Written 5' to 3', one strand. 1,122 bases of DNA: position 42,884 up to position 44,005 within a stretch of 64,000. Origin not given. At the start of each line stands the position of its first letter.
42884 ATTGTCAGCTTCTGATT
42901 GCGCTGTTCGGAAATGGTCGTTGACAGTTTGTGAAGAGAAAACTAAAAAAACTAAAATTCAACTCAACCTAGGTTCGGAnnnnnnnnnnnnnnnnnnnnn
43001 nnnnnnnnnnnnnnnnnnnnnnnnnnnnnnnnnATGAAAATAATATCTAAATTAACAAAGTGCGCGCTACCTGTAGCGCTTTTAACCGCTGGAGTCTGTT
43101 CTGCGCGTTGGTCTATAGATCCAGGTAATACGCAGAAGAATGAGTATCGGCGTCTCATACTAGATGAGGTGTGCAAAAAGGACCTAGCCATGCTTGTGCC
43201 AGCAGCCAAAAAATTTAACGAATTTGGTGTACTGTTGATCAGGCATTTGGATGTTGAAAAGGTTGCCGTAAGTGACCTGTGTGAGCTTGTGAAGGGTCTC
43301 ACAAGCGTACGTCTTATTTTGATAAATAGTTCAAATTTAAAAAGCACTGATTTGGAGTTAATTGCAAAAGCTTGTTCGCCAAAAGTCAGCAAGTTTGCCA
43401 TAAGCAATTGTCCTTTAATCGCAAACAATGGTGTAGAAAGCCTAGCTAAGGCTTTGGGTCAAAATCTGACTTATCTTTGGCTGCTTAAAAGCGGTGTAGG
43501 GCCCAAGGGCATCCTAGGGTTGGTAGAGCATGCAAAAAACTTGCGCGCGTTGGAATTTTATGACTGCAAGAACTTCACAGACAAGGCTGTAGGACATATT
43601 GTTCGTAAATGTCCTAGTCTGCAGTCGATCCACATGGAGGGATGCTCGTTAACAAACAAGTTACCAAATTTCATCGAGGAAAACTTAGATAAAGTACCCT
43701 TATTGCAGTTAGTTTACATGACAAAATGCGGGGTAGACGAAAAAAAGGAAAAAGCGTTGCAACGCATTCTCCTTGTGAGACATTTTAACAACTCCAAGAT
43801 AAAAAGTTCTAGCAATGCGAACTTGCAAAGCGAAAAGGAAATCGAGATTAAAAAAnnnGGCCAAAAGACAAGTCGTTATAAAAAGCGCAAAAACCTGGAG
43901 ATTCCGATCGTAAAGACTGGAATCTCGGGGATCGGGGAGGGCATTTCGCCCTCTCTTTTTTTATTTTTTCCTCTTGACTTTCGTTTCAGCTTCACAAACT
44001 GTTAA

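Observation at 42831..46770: Tandem triplication of eukaryote-like cysteine-containing LRR genes, each with its own conserved promoter region and double-hairpin terminator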

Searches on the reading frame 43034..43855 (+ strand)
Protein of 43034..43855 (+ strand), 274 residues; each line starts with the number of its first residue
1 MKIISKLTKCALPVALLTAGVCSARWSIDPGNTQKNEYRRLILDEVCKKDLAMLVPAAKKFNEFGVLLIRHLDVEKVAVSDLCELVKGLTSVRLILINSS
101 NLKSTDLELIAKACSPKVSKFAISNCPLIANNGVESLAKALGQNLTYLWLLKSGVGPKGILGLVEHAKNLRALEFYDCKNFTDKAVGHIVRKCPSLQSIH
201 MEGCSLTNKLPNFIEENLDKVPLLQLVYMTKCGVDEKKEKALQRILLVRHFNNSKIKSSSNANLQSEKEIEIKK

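Call 6: search_protein_families(library=pfam, proteins=[window:43034-43855:+], max_evalue=1)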
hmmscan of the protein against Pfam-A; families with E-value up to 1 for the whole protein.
window:43034-43855:+ (274 aa): 2 families
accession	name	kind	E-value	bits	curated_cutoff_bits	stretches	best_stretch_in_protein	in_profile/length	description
PF13516.12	LRR_6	-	0.15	12.6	23.4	0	120-138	7-24/24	Leucine Rich repeat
PF00560.39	LRR_1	-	0.41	11.4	20.6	0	195-215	1-21/23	Leucine Rich Repeat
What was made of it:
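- Closest known: Eukaryotic F-box/LRR proteins. Different: Pfam LRR_6 is not reached (call 6).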

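Call 7: search_protein_families(library=ncbifam, proteins=[window:43034-43855:+], max_evalue=1)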
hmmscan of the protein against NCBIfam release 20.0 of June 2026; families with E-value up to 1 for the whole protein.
window:43034-43855:+ (274 aa): 0 families
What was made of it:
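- On Pfam LRR_6 (PF13516) / any curated LRR family: NCBIfam gave none (call 7).
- Pfam and NCBIfam give no hit (calls 6, 7).
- Tried and rejected: Pfam and NCBIfam on g1-g3 gave nothing significant (calls 6, 7).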

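Call 13: search_solved_structures(query=window:43034-43855:+, max_evalue=1)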
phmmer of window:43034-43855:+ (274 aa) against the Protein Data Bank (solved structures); distinct sequences matched with E-value up to 1: 7.
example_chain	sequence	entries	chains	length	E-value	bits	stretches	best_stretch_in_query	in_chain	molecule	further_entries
6o60_C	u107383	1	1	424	2e-12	50.2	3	112-206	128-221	F-box/LRR-repeat protein 2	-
6w66_B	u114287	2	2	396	3.9e-11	46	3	110-215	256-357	F-box/LRR-repeat protein 17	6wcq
8uah_B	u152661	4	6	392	4.2e-11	45.9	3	105-215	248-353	F-box/LRR-repeat protein 17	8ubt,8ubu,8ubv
3ogk_B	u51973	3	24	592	1.3e-05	27.9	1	67-203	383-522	Coronatine-insensitive protein 1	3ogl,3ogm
8fre_A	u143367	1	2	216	0.0016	21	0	215-249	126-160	RBL4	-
2p1m_B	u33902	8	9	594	0.002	20.7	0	158-225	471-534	TRANSPORT INHIBITOR RESPONSE 1 protein | TRANSPORT INHIBITOR RESPONSE 1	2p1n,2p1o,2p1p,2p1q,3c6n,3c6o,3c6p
4fcg_A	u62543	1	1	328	0.13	14.8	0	69-213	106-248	uncharacterized protein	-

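Call 14: list_cluster_members(proteins=[window:43034-43855:+, window:44170-45294:+, window:45586-46674:+, window:46986-47633:+])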
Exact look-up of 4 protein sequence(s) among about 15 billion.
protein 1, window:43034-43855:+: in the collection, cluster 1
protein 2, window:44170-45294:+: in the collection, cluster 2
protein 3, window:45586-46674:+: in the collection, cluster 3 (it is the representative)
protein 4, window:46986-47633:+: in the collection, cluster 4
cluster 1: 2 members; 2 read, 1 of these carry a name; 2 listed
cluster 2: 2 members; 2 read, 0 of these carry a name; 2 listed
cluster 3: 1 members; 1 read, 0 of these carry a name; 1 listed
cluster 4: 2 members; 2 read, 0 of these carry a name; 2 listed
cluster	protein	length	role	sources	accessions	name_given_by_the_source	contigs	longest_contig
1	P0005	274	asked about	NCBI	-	-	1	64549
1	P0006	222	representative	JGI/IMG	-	hypothetical protein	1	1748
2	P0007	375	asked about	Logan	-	-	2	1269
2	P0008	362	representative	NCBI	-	-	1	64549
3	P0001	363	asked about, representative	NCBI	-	-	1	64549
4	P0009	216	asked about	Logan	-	-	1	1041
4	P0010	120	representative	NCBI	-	-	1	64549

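Call 18: find_related_loci(query=A1, collection=genome_contigs, flank=6000)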
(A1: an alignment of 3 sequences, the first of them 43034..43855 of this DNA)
Query A1 (274 aa) in genome_contigs; peptide patterns used: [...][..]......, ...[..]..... (x = any residue, [..] = any of these).
599 stretches matched a pattern, but none encodes a relative of the query by tblastn (E <= 1e-3).
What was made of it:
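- Tried and rejected: A genome_contigs scan with the family alignment matched 599 patterns, none a relative (call 18).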

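Call 21: find_encoding_contigs(protein=window:43034-43855:+, flank=3000, max_places=6)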
Protein window:43034-43855:+ (274 aa): no gene with exactly this product is on record in the collection.

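Call 25: find_homologous_proteins(query=window:43034-43855:+, max_evalue=0.001)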
Query window:43034-43855:+ (274 aa): 2 proteins with E <= 0.001 among 1241 candidates.
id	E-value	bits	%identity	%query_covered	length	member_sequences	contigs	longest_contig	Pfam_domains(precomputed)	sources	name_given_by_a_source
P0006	4.7e-138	477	100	81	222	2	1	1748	-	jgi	jgi:hypothetical protein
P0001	3.7e-8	51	28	81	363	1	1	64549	-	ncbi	-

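Call 35: search_protein_representatives(alignment_id=A1)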
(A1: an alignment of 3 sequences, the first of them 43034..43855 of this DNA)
Query: 3 sequences, 368 profile positions. Proteins with E-value up to 0.001 (for the whole library): 3332; up to 1e-10: 248; up to 1e-30: 5. The best 150 are listed.
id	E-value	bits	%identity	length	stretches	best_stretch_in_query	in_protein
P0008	2.2e-186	635.9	-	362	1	15-368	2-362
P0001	3.5e-173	592.5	-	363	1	1-368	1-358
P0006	1.6e-56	208.6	-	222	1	52-368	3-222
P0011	2.9e-31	125.5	-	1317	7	134-330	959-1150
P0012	7.7e-31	124.1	-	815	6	123-306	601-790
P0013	3.4e-23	98.9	-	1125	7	227-329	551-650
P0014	9.9e-23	97.4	-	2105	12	142-271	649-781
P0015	1.1e-22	97.2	-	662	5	239-314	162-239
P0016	8.3e-21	91.1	-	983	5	105-312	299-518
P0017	2.8e-20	89.4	-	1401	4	89-313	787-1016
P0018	6.5e-20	88.1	-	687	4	93-311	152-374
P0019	9.5e-20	87.6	-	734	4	157-300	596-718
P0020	1.4e-19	87.1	-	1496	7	157-319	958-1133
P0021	2.0e-19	86.5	-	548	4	227-314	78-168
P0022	9.3e-19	84.3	-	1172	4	154-310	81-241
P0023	1.4e-18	83.7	-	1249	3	158-313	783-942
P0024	2.8e-18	82.8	-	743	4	231-311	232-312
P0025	2.8e-18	82.8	-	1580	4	89-322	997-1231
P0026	6.6e-18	81.5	-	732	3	94-302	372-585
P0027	2.2e-17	79.8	-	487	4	132-297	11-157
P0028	2.2e-17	79.8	-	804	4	128-300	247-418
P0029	3.7e-17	79.1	-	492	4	77-218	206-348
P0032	1.1e-16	77.5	-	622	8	231-323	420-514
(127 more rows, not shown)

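Call 36: list_cluster_members(proteins=[P0011, P0012, P0013, P0014, P0015, P0016, P0017, P0018, P0019, P0021])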
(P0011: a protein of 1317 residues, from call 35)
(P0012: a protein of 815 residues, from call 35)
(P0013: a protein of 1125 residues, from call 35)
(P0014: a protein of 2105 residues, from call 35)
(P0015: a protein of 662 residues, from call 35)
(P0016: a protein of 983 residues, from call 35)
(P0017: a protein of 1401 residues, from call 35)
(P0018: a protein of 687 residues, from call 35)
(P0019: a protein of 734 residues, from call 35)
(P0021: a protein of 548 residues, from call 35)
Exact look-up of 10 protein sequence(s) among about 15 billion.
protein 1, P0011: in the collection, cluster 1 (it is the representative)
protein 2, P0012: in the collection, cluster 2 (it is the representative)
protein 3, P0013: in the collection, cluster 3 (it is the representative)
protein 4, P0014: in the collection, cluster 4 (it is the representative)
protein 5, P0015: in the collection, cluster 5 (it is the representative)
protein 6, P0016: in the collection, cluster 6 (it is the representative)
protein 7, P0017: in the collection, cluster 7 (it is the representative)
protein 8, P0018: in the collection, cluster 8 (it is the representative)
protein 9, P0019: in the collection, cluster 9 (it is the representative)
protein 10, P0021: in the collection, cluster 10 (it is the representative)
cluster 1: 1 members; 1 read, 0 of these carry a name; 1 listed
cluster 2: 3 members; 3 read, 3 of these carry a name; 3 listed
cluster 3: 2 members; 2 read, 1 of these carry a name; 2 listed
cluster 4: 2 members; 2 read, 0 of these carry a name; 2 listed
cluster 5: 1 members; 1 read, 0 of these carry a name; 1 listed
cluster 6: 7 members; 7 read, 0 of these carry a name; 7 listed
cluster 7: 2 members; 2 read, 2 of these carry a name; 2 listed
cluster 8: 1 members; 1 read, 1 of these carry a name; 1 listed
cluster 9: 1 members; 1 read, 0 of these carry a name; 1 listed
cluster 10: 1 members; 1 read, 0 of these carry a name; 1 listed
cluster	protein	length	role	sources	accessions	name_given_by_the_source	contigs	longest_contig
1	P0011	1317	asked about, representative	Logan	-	-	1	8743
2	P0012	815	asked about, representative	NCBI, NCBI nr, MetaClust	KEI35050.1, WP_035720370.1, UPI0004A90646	hypothetical protein FRA_41c09430 [Francisella sp. W12-1067] | status=active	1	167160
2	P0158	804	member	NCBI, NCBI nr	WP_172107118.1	leucine-rich repeat domain-containing protein [Allofrancisella frigidaquae]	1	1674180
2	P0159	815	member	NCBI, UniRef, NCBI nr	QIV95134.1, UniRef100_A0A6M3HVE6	hypothetical protein E3E15_07155 [Allofrancisella frigidaquae] | Leucine-rich repeat domain-containing protein n=2 Tax=Allofrancisella frigidaquae ...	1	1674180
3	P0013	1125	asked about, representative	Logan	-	-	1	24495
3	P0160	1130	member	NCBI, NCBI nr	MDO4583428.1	MAG: hypothetical protein Q4D62_04915 [Planctomycetia bacterium] | hypothetical protein [Planctomycetia bacterium]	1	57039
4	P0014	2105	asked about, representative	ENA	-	-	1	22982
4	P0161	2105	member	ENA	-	-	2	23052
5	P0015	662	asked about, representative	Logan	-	-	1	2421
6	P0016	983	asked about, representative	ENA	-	-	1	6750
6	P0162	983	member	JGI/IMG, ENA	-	-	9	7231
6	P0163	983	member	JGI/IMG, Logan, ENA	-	-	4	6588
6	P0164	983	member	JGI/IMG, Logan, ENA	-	-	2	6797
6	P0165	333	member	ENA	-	-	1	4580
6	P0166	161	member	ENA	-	-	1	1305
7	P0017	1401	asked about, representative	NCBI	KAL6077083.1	hypothetical protein QOT17_002390 [Balamuthia mandrillaris]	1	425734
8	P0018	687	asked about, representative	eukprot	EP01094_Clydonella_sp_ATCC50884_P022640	TRINITY_DN5252_c0_g1_i2.p1 TRINITY_DN5252_c0_g1~~TRINITY_DN5252_c0_g1_i2.p1 ORF ...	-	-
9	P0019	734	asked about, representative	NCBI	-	-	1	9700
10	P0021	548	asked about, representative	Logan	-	-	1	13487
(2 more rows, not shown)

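Call 38: search_protein_families(library=pfam, alignment_id=A4, max_evalue=0.001)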
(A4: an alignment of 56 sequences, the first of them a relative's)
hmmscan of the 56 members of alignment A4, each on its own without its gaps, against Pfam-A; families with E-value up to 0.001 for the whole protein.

A. member 1, P0011 (1317 aa): 9 families
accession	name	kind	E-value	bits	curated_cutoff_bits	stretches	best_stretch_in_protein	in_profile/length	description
PF13516.12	LRR_6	-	5.2e-47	154.6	23.4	1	981-1000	5-24/24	Leucine Rich repeat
PF12799.13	LRR_4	-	4.4e-44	147.9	27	0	980-1017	2-37/44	Leucine Rich repeats (2 copies)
PF24758.1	LRR_At5g56370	-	2.1e-19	70.5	27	1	975-1137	7-166/227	FBD-associated F-box protein At5g56370, LRR repeats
PF13855.12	LRR_8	-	3.4e-13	49.6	27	1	980-1037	2-58/61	Leucine rich repeat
PF23952.1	LRR_EndoS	-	6.7e-12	46.1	27.9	0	659-724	36-103/116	Endo-beta-N-acetylglucosaminidase EndoS LRR domain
PF23622.1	LRR_At1g61320_AtMIF1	-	4.8e-08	33.2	26.9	0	58-163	30-131/384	At1g61320/AtMIF1, LRR domain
PF24048.1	LRR_NXF1-5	-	6.5e-07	29.4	30.5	0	250-318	51-117/142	NXF1/2/3/5 leucine-rich repeat domain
PF00560.39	LRR_1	-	5.8e-06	25.9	20.6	0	981-1000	2-21/23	Leucine Rich Repeat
PF23286.1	LRR_13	-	0.00071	19.8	30.1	0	865-925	153-208/210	Disease resistance protein RPS4B-like, leucine-rich repeats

B. families by the number of members that match (of 56 scanned): 38 families (the first 25 are shown)
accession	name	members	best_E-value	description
PF12799.13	LRR_4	56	8.9e-45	Leucine Rich repeats (2 copies)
PF13516.12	LRR_6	55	7.1e-74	Leucine Rich repeat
PF24758.1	LRR_At5g56370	55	3e-24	FBD-associated F-box protein At5g56370, LRR repeats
PF23622.1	LRR_At1g61320_AtMIF1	37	1.5e-16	At1g61320/AtMIF1, LRR domain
PF13855.12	LRR_8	27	2.1e-25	Leucine rich repeat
PF23952.1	LRR_EndoS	25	6.7e-12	Endo-beta-N-acetylglucosaminidase EndoS LRR domain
PF23247.1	LRR_RPS2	24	1.4e-11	Plant disease resistance protein RPS2-like, leucine-rich repeats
PF00560.39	LRR_1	21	2.5e-21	Leucine Rich Repeat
PF24048.1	LRR_NXF1-5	19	5.4e-10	NXF1/2/3/5 leucine-rich repeat domain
PF25013.1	LRR_Zer-1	17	2.7e-18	Zer-1-like, Leucine-rich repeats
PF23598.1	LRR_14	16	1.3e-24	Leucine-rich repeat region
PF00646.38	F-box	11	5.1e-07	F-box domain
PF25019.1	LRR_R13L1-DRL21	9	2.6e-15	R13L1/DRL21 LRRs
PF12937.12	F-box-like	9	9.9e-13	F-box-like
PF23286.1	LRR_13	3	3.2e-12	Disease resistance protein RPS4B-like, leucine-rich repeats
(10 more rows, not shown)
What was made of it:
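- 11 of the 56 best repeat-level relatives carry an F-box (call 38).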

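Call 44: find_encoding_contigs(protein=P0006, flank=3000, max_places=4)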
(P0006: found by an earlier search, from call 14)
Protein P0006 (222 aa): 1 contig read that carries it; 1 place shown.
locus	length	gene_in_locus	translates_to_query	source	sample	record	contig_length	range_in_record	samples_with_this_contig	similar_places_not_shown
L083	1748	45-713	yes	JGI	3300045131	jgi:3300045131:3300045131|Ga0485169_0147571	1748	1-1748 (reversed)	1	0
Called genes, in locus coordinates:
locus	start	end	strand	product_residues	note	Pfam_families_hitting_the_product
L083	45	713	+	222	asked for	-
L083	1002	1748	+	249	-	?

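Call 45: predict_structure(alignment_id=A1)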
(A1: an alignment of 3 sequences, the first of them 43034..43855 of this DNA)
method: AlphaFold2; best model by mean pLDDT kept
length: 274 residues; sequences in the alignment: 3
mean_pLDDT: 60.2   pTM: 0.59
mean pLDDT of the five models: 60.2, 58.2, 57.2, 55.0, 54.2
residues with pLDDT >= 90: 11; 70-90: 120; 50-70: 30; < 50: 113
segments of 3 or more residues with pLDDT < 50: 1-76, 230-237, 247-274
pLDDT, mean of each block of 10 residues (from residue 1): 34 29 28 31 33 40 40 53 68 70 87 81 82 90 86 84 89 80 85 84 75 77 62 45 47 30 29 31
secondary structure, 60 per line:
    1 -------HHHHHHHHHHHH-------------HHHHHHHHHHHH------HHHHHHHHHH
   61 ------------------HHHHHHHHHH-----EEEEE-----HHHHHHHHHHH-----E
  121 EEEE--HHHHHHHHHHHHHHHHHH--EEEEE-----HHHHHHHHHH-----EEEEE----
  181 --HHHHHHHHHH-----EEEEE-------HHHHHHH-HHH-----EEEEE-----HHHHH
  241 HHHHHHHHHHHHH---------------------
elements in order: H8-19 H33-44 H51-60 H79-88 E94-98 H104-114 E120-124 H127-144 E147-151 H157-166 E172-176 H183-192 E198-202 H210-216 E226-230 H236-253

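Call 49: fold_search(model_id=the predicted structure, library=pdb)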
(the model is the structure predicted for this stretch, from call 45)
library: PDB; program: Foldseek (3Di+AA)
matches with E <= 10: 1165; with E <= 0.001: 108
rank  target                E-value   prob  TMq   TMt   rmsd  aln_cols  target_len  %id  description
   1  9wsq_B                1.2e-06  1.00  0.42  0.42   5.2       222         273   13  Structure of dimeric mouse NLRP14-KDM2A-SKP1 complex (released 2026-03-18)
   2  5y3s_D                1.7e-06  1.00  0.52  0.68   3.5       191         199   16  Crystal structure of human NLRP1 leucine rich repeat domain (released 2018-08-01)
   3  8j07_5                4.6e-06  1.00  0.47  0.43   4.8       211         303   15  96nm repeat of human respiratory doublet microtubule and associated axonemal complexes (released 2023-07-26)
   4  6w66_B                5.7e-06  1.00  0.47  0.35   2.6       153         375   19  The structure of the F64A, S172A mutant Keap1-BTB domain in complex with SKP1-FBXL17 (released 2020-08-19)
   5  9wsq_A                7.2e-06  1.00  0.51  0.20   3.2       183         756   20  Structure of dimeric mouse NLRP14-KDM2A-SKP1 complex (released 2026-03-18)
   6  3tsr_E                7.6e-06  1.00  0.46  0.29   3.0       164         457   22  X-ray structure of mouse ribonuclease inhibitor complexed with mouse ribonuclease 1 (released 2012-09-19)
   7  4im6                  9.0e-06  1.00  0.50  0.67   3.3       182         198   16  LRR domain from human NLRP1 (released 2014-01-08)
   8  8glv_Ez               9.6e-06  1.00  0.52  0.39   9.3       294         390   14  96-nm repeat unit of doublet microtubules from Chlamydomonas reinhardtii flagella (released 2023-05-31)
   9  4r5d                  1.1e-05  1.00  0.52  0.34   3.3       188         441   19  Crystal structure of computational designed leucine rich repeats DLRR_G3 in space group F222 (released 2015-01-07)
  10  3un9_C                1.3e-05  1.00  0.43  0.42   9.0       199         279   21  Crystal structure of an immune receptor (released 2012-03-28)
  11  5y3s_B                1.7e-05  1.00  0.50  0.67   3.4       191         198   17  Crystal structure of human NLRP1 leucine rich repeat domain (released 2018-08-01)
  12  2p1m_B                1.7e-05  1.00  0.36  0.20   7.6       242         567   15  TIR1-ASK1 complex structure (released 2007-04-10)
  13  8swk_A                2.0e-05  1.00  0.51  0.19   3.3       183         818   17  Cryo-EM structure of NLRP3 closed hexamer (released 2024-02-14)
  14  3un9_A                2.0e-05  1.00  0.43  0.40   3.2       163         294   20  Crystal structure of an immune receptor (released 2012-03-28)
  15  6o60_C                2.0e-05  1.00  0.43  0.32   4.3       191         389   16  Crystal structure of GGTase3-FBXL2-SKP1 complex (released 2019-06-26)
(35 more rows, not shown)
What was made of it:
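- For g1 they are KDM2A, NLRP1 and FBXL17 (call 49).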

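Call 79: list_cluster_members(proteins=[P0020, P0022, P0023, P0024, P0025, P0026, P0027, P0028, P0029, P0032])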
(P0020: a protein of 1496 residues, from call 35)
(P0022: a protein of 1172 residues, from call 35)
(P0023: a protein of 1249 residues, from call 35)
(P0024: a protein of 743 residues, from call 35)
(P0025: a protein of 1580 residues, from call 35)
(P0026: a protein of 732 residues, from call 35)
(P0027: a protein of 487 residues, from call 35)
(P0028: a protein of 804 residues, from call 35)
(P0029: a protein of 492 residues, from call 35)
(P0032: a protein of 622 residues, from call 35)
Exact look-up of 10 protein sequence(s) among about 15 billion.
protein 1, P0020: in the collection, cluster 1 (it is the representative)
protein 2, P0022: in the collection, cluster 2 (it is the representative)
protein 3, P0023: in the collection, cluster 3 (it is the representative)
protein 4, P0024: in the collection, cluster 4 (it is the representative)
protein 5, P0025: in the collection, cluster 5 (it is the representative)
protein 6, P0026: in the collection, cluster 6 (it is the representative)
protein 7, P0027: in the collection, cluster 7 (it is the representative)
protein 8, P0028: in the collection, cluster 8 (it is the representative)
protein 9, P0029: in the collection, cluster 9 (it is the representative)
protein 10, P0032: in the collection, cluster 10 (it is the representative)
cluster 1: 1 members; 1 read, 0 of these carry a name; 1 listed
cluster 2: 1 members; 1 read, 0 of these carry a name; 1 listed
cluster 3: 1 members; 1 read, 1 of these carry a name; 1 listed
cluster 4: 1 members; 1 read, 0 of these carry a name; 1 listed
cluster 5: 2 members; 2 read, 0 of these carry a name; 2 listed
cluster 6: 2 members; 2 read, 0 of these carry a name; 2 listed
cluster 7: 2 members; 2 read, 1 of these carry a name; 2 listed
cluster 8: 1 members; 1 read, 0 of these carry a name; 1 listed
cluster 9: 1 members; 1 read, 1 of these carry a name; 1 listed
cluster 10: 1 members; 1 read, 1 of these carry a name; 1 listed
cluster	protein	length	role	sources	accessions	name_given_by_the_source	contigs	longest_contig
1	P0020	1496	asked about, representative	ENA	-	-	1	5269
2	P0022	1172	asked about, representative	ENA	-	-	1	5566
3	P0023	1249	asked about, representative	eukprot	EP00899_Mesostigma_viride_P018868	jgi/Mesvir1/26983/Mv20695-RA.1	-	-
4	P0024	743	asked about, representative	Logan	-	-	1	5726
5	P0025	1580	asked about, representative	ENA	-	-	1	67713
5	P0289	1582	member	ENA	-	-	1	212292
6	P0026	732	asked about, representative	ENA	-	-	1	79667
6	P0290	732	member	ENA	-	-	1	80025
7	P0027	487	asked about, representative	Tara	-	strand:- start:3368 stop:4831 length:1464 start_codon:yes stop_codon:yes ...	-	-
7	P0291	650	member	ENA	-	-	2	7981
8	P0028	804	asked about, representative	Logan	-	-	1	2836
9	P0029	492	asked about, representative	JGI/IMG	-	hypothetical protein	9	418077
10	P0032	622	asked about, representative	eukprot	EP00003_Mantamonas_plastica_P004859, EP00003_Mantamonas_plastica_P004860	TRINITY_DN1390_c0_g2_i3.p1 TRINITY_DN1390_c0_g2~~TRINITY_DN1390_c0_g2_i3.p1 ORF ...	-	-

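Call 80: search_protein_families(library=padloc, proteins=[window:43034-43855:+], max_evalue=0.01)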
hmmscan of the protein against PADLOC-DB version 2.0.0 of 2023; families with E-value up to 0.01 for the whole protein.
window:43034-43855:+ (274 aa): 0 families
